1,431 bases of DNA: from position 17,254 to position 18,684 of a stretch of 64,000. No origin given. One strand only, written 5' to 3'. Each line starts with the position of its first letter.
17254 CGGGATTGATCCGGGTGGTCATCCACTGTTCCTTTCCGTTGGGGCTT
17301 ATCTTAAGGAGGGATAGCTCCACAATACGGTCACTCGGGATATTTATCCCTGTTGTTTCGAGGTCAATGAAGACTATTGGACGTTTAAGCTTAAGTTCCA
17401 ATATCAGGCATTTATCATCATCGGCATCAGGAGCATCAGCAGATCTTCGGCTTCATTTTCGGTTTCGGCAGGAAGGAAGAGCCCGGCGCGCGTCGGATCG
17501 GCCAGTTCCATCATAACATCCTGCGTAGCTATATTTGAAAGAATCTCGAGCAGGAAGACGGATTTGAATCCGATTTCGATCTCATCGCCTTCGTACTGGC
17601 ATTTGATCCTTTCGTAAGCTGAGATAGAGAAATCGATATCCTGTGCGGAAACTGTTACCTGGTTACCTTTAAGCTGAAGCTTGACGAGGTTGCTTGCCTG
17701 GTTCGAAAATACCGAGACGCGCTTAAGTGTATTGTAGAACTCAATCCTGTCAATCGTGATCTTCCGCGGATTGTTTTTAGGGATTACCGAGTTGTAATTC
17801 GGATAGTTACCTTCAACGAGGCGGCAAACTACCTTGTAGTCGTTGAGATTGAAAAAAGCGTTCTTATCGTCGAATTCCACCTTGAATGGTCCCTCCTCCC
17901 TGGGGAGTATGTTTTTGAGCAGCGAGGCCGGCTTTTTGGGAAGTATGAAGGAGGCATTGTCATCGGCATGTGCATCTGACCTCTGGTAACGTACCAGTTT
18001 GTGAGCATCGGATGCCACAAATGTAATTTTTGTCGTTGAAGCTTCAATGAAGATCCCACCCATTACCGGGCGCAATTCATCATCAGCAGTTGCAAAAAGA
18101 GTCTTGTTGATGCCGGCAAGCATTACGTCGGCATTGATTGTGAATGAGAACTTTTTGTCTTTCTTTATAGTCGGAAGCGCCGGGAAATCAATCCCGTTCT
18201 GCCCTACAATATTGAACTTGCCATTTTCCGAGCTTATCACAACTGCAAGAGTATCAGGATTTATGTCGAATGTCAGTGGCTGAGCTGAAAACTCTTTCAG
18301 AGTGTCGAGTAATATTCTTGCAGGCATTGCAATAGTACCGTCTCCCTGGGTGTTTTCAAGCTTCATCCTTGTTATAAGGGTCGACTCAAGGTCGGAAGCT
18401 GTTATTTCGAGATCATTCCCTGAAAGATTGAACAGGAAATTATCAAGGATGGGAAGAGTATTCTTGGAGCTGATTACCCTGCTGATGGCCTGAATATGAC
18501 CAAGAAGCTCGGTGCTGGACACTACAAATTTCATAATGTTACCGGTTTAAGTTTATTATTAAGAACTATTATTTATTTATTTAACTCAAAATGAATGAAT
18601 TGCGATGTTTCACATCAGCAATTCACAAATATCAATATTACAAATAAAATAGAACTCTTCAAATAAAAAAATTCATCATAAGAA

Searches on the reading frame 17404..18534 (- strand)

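Call 54: search_protein_families(library=pfam, max_evalue=0.00001, proteins=[window:17404-18534:-])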
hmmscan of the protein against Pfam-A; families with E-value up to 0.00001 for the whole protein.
window:17404-18534:- (376 aa): 3 families
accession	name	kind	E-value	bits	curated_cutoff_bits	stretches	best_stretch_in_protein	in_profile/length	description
PF00712.24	DNA_pol3_beta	-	3.6e-28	98.5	24.4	1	1-121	1-120/120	DNA polymerase III beta subunit, N-terminal domain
PF02767.21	DNA_pol3_beta_2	-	2.6e-22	79.7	27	1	133-246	2-116/116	DNA polymerase III beta subunit, central domain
PF02768.20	DNA_pol3_beta_3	-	4.5e-21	75.3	27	1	249-360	2-112/121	DNA polymerase III beta subunit, C-terminal domain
